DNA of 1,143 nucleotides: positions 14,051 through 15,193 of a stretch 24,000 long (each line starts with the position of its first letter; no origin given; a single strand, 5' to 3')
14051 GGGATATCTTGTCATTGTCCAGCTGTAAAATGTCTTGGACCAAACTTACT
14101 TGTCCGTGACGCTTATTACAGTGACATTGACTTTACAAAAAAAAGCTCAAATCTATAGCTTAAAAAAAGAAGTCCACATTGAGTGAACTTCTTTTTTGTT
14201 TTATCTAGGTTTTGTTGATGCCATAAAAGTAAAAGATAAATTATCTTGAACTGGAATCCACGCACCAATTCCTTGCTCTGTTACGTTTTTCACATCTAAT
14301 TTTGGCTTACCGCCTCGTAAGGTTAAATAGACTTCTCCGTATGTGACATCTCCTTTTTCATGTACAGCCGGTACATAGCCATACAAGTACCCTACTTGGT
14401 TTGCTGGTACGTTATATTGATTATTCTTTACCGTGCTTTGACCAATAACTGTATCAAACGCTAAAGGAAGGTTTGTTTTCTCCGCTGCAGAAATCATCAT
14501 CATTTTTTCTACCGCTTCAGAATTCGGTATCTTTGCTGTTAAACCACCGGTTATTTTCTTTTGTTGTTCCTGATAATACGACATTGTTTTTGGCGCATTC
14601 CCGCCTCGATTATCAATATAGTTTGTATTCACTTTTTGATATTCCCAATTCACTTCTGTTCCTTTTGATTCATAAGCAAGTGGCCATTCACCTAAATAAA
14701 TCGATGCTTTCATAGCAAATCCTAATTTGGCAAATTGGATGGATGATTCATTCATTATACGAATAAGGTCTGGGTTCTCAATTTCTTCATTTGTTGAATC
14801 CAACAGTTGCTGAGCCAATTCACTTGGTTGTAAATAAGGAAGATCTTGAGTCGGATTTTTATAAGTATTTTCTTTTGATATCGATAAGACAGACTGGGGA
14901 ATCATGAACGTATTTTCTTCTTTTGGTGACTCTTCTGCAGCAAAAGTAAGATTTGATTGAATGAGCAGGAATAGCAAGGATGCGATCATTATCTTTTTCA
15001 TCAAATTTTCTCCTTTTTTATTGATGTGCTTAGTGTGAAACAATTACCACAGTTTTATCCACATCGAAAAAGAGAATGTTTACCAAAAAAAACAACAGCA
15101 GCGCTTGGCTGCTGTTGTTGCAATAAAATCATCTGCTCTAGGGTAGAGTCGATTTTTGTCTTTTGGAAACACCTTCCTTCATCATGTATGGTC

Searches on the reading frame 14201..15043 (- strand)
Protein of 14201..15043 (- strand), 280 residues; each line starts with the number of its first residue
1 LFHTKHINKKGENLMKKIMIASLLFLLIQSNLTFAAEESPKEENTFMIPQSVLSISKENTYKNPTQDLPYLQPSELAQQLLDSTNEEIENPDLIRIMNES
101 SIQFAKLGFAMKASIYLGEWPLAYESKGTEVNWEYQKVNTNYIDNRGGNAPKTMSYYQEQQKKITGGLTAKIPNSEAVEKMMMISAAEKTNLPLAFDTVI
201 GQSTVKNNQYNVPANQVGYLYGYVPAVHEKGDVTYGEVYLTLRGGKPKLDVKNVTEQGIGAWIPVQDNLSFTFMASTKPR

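Call 5: search_protein_families(library=pfam, proteins=[window:14201-15043:-], max_evalue=0.001)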
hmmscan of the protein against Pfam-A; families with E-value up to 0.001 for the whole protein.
window:14201-15043:- (280 aa): 1 family
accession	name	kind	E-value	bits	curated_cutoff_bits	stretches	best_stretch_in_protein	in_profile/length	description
PF14167.11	YfkD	-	3.9e-117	389.9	27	1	49-280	1-232/232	YfkD-like protein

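Call 81: search_protein_families(library=phrogs, proteins=[window:14201-15043:-], max_evalue=0.001)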
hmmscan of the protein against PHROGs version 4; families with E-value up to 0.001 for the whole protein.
window:14201-15043:- (280 aa): 0 families
